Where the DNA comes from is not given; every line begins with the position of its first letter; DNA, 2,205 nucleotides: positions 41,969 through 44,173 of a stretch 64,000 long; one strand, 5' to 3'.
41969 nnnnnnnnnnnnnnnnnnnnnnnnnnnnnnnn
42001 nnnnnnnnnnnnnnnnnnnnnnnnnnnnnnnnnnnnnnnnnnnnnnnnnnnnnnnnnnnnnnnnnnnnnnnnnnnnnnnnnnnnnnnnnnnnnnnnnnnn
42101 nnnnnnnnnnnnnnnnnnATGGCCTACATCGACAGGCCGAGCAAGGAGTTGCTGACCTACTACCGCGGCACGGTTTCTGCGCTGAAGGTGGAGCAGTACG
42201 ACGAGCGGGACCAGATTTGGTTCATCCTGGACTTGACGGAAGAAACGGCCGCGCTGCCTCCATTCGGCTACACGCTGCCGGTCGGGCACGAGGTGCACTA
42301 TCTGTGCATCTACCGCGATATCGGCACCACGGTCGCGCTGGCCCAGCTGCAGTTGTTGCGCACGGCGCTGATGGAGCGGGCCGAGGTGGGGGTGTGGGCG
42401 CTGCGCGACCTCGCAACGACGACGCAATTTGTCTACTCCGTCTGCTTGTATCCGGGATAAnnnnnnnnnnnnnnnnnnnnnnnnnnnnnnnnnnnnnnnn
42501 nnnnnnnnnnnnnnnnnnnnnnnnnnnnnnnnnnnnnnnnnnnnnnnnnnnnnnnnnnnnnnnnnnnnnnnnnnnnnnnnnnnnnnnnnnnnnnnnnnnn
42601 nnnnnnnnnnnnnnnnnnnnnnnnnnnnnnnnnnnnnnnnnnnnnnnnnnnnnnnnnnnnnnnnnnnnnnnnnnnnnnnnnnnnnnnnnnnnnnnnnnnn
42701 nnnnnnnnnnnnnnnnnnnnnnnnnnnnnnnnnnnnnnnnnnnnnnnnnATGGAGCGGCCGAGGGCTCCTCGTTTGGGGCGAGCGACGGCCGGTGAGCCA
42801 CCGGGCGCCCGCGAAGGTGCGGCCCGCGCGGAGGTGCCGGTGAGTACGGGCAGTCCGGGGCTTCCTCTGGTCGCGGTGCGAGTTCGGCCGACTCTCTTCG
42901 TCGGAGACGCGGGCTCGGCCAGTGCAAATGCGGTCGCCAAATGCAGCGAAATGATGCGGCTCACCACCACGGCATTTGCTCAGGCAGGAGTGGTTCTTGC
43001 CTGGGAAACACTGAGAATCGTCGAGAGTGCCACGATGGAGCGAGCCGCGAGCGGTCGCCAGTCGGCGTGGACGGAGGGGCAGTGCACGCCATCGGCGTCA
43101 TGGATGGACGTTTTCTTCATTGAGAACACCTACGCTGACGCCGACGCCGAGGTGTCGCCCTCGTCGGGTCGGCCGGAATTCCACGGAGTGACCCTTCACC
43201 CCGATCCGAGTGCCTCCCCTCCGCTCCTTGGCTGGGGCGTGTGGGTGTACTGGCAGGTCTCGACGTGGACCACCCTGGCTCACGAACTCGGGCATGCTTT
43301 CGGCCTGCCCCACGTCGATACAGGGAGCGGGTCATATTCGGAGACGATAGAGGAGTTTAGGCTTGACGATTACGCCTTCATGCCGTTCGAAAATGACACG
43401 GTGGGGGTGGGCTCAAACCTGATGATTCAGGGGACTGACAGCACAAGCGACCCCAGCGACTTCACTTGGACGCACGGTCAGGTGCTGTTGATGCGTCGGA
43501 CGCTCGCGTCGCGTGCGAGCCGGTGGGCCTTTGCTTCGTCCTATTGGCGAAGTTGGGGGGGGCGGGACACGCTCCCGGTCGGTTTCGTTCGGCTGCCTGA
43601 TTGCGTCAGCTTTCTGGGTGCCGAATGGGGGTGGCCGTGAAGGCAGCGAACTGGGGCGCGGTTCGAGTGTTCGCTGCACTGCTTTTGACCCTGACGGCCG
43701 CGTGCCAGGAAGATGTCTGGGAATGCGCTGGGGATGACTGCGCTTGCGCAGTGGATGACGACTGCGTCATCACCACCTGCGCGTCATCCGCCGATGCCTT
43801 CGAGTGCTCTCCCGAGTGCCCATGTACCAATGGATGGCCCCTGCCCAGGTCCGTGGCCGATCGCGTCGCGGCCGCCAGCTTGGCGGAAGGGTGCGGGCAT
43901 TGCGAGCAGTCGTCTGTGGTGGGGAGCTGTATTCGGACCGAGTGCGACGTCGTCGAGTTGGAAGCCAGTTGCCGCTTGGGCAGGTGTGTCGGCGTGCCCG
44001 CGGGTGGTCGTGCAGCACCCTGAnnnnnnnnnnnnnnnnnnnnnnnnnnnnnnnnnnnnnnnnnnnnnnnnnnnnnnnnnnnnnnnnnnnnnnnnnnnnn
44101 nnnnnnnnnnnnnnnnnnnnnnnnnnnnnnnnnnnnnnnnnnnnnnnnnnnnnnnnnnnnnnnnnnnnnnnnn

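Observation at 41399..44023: Island 2: beta-rich protein, 113-aa protein, metzincin and Cys-rich lipoprotein in a lower-GC segment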

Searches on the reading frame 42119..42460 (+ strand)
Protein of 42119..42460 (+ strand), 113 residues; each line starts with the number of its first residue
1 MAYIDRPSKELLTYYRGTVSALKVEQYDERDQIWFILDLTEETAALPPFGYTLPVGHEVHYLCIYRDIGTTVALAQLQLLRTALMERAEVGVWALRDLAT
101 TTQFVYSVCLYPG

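Call 7: search_protein_families(library=pfam, proteins=[window:42119-42460:+], max_evalue=1)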
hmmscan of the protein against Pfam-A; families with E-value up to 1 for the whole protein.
window:42119-42460:+ (113 aa): 0 families

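Call 8: search_protein_families(library=ncbifam, proteins=[window:42119-42460:+], max_evalue=1)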
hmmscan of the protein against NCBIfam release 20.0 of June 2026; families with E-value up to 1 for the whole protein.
window:42119-42460:+ (113 aa): 0 families

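Call 9: find_encoding_contigs(protein=window:42119-42460:+, flank=10000, max_places=10)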
Protein window:42119-42460:+ (113 aa): 20 contigs read that carry it; 4 places shown.
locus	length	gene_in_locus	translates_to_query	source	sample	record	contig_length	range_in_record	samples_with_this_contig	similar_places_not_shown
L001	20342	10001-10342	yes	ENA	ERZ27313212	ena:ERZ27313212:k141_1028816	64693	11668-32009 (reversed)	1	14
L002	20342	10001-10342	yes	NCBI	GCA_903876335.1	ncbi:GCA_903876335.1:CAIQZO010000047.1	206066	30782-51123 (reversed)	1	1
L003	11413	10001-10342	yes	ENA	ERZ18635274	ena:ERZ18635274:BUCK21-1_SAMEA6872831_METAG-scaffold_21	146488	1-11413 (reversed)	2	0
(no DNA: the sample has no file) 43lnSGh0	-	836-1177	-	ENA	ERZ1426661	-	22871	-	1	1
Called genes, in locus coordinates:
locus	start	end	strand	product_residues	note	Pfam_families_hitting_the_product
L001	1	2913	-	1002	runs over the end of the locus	-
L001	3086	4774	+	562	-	-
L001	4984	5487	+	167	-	PF13801:Metal_resist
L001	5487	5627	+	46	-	-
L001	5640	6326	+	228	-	PF00072:Response_reg, PF00486:Trans_reg_C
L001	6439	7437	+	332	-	PF00512:HisKA, PF02518:HATPase_c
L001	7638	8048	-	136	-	PF02391:MoaE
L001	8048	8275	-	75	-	PF02597:ThiS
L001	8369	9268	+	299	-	PF00089:Trypsin, PF13365:Trypsin_2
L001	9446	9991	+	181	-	-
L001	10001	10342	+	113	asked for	-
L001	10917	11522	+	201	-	PF13688:Reprolysin_5 (weak)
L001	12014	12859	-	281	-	PF01177:Asp_Glu_race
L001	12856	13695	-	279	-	PF01210:NAD_Gly3P_dh_N, PF07479:NAD_Gly3P_dh_C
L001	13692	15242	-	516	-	PF01553:Acyltransferase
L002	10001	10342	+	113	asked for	-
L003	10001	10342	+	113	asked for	-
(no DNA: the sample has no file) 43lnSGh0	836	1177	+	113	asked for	-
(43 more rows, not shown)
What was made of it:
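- The exact B protein is seen in 59 blocks of the public collection, so the island-bearing strain is widespread and the genes are stable there (call 9).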

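Call 26: search_protein_families(library=padloc, proteins=[window:42119-42460:+], max_evalue=1)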
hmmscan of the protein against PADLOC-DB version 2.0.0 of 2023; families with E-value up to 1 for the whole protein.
window:42119-42460:+ (113 aa): 0 families

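Call 27: search_protein_families(library=phrogs, proteins=[window:42119-42460:+], max_evalue=1)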
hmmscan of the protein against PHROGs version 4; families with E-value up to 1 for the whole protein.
window:42119-42460:+ (113 aa): 0 families

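Call 36: search_solved_structures(query=A3, max_evalue=10)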
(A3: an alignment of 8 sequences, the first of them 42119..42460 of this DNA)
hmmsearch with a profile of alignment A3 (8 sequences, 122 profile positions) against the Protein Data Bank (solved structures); distinct sequences matched with E-value up to 10: 2.
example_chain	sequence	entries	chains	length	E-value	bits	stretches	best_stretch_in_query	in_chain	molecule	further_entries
3hh0_A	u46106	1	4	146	1.1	12.4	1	33-97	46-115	Transcriptional regulator, MerR family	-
5cwo_A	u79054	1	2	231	1.4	12.1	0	23-51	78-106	Designed helical repeat protein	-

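Call 48: list_cluster_members(proteins=[P0001, window:42119-42460:+, window:44132-44977:-, window:40487-41386:+, P0018, P0021, P0019, P0013])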
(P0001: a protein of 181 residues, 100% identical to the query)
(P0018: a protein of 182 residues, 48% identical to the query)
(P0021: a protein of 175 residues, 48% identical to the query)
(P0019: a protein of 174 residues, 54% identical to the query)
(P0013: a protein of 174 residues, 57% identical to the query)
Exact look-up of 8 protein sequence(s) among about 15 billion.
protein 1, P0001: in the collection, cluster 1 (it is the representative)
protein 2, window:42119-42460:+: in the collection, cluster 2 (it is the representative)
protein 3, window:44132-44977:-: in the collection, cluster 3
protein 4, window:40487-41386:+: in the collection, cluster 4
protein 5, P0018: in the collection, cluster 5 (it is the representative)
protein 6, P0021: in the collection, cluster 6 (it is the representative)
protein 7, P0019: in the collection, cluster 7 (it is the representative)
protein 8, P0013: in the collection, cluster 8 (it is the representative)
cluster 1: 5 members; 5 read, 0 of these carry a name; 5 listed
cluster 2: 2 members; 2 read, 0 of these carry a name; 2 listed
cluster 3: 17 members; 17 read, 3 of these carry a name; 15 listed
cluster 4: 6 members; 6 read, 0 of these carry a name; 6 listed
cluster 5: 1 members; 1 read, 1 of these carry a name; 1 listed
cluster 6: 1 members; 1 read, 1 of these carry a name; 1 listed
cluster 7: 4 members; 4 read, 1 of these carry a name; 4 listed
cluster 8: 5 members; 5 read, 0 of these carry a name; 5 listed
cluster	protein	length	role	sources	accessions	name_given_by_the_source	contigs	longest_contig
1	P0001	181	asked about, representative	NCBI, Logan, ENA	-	-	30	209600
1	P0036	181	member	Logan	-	-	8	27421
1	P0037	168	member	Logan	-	-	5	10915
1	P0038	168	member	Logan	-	-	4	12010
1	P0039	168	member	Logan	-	-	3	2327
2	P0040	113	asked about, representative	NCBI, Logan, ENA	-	-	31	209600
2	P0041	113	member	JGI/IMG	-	-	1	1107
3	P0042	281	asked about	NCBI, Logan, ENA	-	-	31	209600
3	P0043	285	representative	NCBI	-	-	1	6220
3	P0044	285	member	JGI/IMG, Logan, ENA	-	glutamate racemase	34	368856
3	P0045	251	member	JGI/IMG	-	glutamate racemase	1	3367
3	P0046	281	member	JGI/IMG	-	glutamate racemase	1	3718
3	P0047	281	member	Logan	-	-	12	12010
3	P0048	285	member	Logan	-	-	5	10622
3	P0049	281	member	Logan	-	-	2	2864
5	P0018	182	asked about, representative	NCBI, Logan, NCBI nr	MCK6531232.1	hypothetical protein L6R50_27940 [Myxococcota bacterium] | hypothetical protein [Myxococcota bacterium]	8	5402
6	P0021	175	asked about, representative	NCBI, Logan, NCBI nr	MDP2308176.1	MAG: hypothetical protein Q8P18_19305 [Pseudomonadota bacterium] | hypothetical protein [Pseudomonadota bacterium]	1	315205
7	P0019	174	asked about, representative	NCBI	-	-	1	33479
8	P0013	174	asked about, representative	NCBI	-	-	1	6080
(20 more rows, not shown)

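Call 92: search_protein_families(library=pfam, alignment_id=A3, max_evalue=1)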
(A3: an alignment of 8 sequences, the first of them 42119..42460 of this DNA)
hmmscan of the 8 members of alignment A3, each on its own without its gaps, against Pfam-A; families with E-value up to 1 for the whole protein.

A. member 1, window:42119-42460:+ (113 aa): 0 families

B. families by the number of members that match (of 8 scanned): 2 families
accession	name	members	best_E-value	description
PF00781.29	DAGK_cat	1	0.1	Diacylglycerol kinase catalytic domain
PF15046.11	DUF4532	1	0.31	Protein of unknown function (DUF4532)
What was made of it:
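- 42119..42460 (+): Gene B: 113-aa protein with the motif D(I/V).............; 1-3 paralogous copies in other cassettes. No family or PDB hit (calls 7, 36, 92).
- On Polymorphic toxin-immunity module: There are no Pfam or NCBIfam hits for A or B (calls 7, 8, 92).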

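Call 96: search_protein_families(library=pfam, proteins=[L030:1782-2126:+], max_evalue=1)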
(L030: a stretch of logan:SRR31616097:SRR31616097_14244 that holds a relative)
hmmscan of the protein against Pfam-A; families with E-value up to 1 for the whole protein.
L030:1782-2126:+ (114 aa): 0 families

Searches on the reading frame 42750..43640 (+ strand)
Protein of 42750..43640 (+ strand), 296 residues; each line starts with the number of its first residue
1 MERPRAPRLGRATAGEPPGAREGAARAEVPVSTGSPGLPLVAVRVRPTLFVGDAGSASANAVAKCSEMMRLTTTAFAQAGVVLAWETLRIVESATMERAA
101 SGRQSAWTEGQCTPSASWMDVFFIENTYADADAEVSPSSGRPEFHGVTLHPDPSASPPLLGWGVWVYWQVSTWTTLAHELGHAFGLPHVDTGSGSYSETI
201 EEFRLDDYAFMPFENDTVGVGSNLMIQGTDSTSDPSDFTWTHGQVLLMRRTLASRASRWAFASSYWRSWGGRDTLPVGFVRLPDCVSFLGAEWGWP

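Call 7: search_protein_families(library=pfam, proteins=[window:42750-43640:+], max_evalue=1)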
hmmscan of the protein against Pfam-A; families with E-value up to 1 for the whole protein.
window:42750-43640:+ (296 aa): 9 families
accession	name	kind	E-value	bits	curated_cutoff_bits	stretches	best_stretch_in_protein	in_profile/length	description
PF13688.12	Reprolysin_5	-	1.5e-05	25.8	27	1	141-193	131-162/196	Metallo-peptidase family M12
PF13583.11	Reprolysin_4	-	0.00084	19.5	22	1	171-202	134-166/203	Metallo-peptidase family M12B Reprolysin-like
PF10462.15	Peptidase_M66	-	0.0013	18.2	20.6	1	172-195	192-219/306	Peptidase M66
PF13574.12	Reprolysin_2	-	0.0026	18.1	27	1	171-199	124-152/195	Metallo-peptidase family M12B Reprolysin-like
PF13582.12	Reprolysin_3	-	0.016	16.1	22.4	1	173-188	107-122/123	Metallo-peptidase family M12B Reprolysin-like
PF00413.30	Peptidase_M10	-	0.023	15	24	1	170-193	106-129/159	Matrixin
PF12044.14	Metallopep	-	0.032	13.3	27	1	176-192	318-334/427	Putative peptidase family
PF07998.17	Peptidase_M54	-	0.2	12.1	24.4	1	176-193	149-166/194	Peptidase family M54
PF05572.19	Peptidase_M43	-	0.26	11.6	23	1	173-252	69-151/152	Pregnancy-associated plasma protein-A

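Call 8: search_protein_families(library=ncbifam, proteins=[window:42750-43640:+], max_evalue=1)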
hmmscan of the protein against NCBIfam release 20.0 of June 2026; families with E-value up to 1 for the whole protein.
window:42750-43640:+ (296 aa): 6 families
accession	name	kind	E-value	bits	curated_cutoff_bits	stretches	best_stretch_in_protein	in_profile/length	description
TIGR03952.1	metzin_BF0631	equivalog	0.0022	17.1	208.1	1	173-208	233-267/351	zinc-dependent metalloproteinase lipoprotein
NF038115.1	SVAGG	subfamily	0.015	14.3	150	1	174-194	176-196/407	SVAGG family GlyGly-CTERM protein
TIGR03296.1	M6dom_TIGR03296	domain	0.017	15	110.8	1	170-189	164-183/286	M6 family metalloprotease domain-containing protein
TIGR03935.1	fragilysin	equivalog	0.053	12.4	190.7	1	170-191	336-357/386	fragilysin family metalloproteinase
NF033823.0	archmetzin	subfamily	0.071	13.1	145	1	175-191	125-141/170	archaemetzincin family Zn-dependent metalloprotease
TIGR02290.1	M3_fam_3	subfamily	0.25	10.2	561.7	1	171-184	374-387/587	M3 family oligoendopeptidase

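Call 26: search_protein_families(library=padloc, proteins=[window:42750-43640:+], max_evalue=1)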
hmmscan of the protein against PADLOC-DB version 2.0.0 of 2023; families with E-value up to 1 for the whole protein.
window:42750-43640:+ (296 aa): 0 families

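Call 27: search_protein_families(library=phrogs, proteins=[window:42750-43640:+], max_evalue=1)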
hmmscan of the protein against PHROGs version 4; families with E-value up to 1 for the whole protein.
window:42750-43640:+ (296 aa): 0 families

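Call 28: find_homologous_proteins(query=window:42750-43640:+, max_evalue=0.001)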
Query window:42750-43640:+ (296 aa): 1 proteins with E <= 0.001 among 3061 candidates.
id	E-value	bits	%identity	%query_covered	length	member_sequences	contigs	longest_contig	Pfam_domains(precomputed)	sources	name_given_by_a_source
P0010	4.0e-177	606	97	94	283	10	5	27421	PF13688.13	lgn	-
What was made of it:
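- Tried and rejected: A single-sequence search returned only a strain variant (call 28), which used up one search for little gain.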

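Call 35: search_solved_structures(query=A2, max_evalue=1, show_alignments=2)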
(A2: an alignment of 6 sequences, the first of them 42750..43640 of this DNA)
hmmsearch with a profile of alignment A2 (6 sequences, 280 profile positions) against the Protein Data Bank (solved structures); distinct sequences matched with E-value up to 1: 170 (the best 60 are shown).
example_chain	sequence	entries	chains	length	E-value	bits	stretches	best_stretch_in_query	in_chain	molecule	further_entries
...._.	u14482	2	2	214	0.00011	25.1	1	151-194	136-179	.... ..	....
1af0_A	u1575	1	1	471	0.00032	23.6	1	152-186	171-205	SERRATIA PROTEASE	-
1smp_A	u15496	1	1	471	0.00033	23.5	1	152-186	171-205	SERRATIA METALLO PROTEINASE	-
4i35_A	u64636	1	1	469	0.00033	23.5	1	152-186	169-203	Serralysin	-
5d7w_A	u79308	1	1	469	0.00033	23.5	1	152-186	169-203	Serralysin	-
1srp_A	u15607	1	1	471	0.00047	23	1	152-185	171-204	SERRALYSIN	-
1sat_A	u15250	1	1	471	0.00048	23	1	152-185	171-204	SERRATIA PROTEASE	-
3b8z_A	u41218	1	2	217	0.0008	22.3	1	151-186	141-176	protein ADAMTS-5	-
3ljt_A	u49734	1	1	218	0.00082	22.2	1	151-186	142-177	A disintegrin and metalloproteinase with thrombospondin motifs 5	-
3hy7_A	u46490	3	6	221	0.00084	22.2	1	151-186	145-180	A disintegrin and metalloproteinase with thrombospondin motifs 5 | Catalytic Domain of ADAMTS-5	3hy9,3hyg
6yjm_A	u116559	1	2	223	0.00086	22.1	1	151-186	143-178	A disintegrin and metalloproteinase with thrombospondin motifs 5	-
4xct_A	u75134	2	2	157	0.0011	21.8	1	126-169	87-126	Matrix metalloproteinase-9,Matrix metalloproteinase-9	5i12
4wzv_A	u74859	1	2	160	0.0011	21.8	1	126-169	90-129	Matrix metalloproteinase-9,Matrix metalloproteinase-9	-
4h2e_A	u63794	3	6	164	0.0012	21.7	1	126-169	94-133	Matrix metalloproteinase-9 | Matrix metalloproteinase-9,Matrix metalloproteinase-9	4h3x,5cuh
1akl_A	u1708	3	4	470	0.0013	21.6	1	153-185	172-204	ALKALINE PROTEASE | ALKALINE METALLOPROTEINASE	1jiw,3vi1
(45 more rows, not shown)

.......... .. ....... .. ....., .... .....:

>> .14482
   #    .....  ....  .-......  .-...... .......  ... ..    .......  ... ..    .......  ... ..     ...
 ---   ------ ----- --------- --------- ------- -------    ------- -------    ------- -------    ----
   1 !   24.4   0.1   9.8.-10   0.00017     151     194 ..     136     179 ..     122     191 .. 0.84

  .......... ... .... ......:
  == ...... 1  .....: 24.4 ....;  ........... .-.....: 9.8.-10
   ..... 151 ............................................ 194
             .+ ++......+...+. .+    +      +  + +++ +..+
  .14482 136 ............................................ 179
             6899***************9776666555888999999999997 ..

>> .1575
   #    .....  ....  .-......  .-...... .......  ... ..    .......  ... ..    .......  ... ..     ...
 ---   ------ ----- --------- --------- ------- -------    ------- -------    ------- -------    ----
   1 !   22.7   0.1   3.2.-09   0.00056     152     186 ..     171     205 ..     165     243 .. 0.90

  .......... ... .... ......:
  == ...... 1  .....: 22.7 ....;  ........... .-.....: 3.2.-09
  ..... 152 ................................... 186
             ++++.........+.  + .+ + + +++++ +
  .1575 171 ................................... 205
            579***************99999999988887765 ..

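Call 81: find_encoding_contigs(protein=P0010, flank=6000, max_places=6)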
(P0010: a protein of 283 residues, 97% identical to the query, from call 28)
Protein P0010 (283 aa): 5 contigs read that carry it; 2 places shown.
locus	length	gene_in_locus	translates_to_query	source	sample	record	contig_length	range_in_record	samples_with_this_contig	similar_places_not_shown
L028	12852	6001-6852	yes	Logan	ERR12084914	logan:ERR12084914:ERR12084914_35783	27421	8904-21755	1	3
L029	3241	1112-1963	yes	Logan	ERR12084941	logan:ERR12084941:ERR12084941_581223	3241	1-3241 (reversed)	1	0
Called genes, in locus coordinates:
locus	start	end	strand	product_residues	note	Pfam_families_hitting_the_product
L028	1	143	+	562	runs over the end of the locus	-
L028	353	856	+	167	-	PF13801:Metal_resist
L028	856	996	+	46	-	-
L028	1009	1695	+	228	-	PF00072:Response_reg, PF00486:Trans_reg_C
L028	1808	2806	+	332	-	PF00512:HisKA, PF02518:HATPase_c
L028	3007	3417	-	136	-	PF02391:MoaE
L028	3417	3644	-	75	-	PF02597:ThiS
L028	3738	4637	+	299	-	PF00089:Trypsin, PF13365:Trypsin_2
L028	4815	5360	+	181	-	-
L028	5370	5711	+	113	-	-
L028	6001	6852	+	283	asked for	PF13688:Reprolysin_5 (faint)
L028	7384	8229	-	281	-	PF01177:Asp_Glu_race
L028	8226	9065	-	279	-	PF01210:NAD_Gly3P_dh_N, PF07479:NAD_Gly3P_dh_C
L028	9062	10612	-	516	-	PF01553:Acyltransferase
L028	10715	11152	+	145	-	-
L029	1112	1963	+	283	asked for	PF13688:Reprolysin_5 (faint)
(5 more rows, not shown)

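Call 93: search_protein_families(library=pfam, alignment_id=A2, max_evalue=0.1)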
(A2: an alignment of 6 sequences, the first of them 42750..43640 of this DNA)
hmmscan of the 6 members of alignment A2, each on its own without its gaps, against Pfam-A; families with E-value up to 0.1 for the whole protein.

A. member 1, window:42750-43640:+ (296 aa): 7 families
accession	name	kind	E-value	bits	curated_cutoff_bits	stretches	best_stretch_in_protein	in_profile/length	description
PF13688.12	Reprolysin_5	-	1.5e-05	25.8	27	1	141-193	131-162/196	Metallo-peptidase family M12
PF13583.11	Reprolysin_4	-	0.00084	19.5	22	1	171-202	134-166/203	Metallo-peptidase family M12B Reprolysin-like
PF10462.15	Peptidase_M66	-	0.0013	18.2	20.6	1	172-195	192-219/306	Peptidase M66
PF13574.12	Reprolysin_2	-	0.0026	18.1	27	1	171-199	124-152/195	Metallo-peptidase family M12B Reprolysin-like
PF13582.12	Reprolysin_3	-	0.016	16.1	22.4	1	173-188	107-122/123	Metallo-peptidase family M12B Reprolysin-like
PF00413.30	Peptidase_M10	-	0.023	15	24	1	170-193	106-129/159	Matrixin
PF12044.14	Metallopep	-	0.032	13.3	27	1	176-192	318-334/427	Putative peptidase family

B. families by the number of members that match (of 6 scanned): 14 families
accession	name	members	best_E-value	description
PF13688.12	Reprolysin_5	6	5e-07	Metallo-peptidase family M12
PF00413.30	Peptidase_M10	6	7.1e-05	Matrixin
PF13583.11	Reprolysin_4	6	8.1e-05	Metallo-peptidase family M12B Reprolysin-like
PF10462.15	Peptidase_M66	6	0.00015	Peptidase M66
PF13574.12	Reprolysin_2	6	0.00056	Metallo-peptidase family M12B Reprolysin-like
PF13582.12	Reprolysin_3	6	0.00063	Metallo-peptidase family M12B Reprolysin-like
PF16313.11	DUF4953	5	0.0018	Met-zincin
PF12044.14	Metallopep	5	0.002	Putative peptidase family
PF05572.19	Peptidase_M43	3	0.011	Pregnancy-associated plasma protein-A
PF05547.17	Peptidase_M6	1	0.00086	Immune inhibitor A peptidase M6, catalytic domain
PF22899.2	SMCHD1_S5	1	0.0011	SMCHD1, ribosomal S5 domain 2-like domain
PF07998.17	Peptidase_M54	1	0.0044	Peptidase family M54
PF01400.30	Astacin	1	0.061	Astacin (Peptidase family M12A)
PF14521.12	Aspzincin_M35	1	0.074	Lysine-specific metallo-endopeptidase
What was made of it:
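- On Any curated metzincin family (Reprolysin/ADAM M12B, serralysin and matrixin M10, M43, M66 and others): The same holds for five homologues (calls 7, 8, 93).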

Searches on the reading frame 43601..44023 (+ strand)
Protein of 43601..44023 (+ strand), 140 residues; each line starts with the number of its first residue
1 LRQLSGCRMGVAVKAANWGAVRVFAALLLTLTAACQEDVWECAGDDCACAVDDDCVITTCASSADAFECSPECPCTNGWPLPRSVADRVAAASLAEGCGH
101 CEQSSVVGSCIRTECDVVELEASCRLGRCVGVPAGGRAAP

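Call 7: search_protein_families(library=pfam, proteins=[window:43601-44023:+], max_evalue=1)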
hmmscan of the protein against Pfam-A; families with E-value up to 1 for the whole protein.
window:43601-44023:+ (140 aa): 0 families

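Call 8: search_protein_families(library=ncbifam, proteins=[window:43601-44023:+], max_evalue=1)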
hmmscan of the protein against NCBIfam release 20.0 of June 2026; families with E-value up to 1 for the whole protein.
window:43601-44023:+ (140 aa): 0 families

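Call 26: search_protein_families(library=padloc, proteins=[window:43637-44023:+], max_evalue=1)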
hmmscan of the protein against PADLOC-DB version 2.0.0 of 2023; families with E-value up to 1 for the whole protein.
window:43637-44023:+ (128 aa): 0 families

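Call 27: search_protein_families(library=phrogs, proteins=[window:43637-44023:+], max_evalue=1)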
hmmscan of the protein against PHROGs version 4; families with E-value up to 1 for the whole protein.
window:43637-44023:+ (128 aa): 0 families

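Call 94: search_solved_structures(query=A4, max_evalue=10)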
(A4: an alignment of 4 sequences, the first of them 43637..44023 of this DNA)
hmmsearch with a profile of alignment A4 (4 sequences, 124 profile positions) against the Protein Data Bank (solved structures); distinct sequences matched with E-value up to 10: 0.

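Call 96: search_protein_families(library=pfam, proteins=[window:43637-44023:+], max_evalue=1)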
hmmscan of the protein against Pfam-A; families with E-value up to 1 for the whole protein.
window:43637-44023:+ (128 aa): 0 families
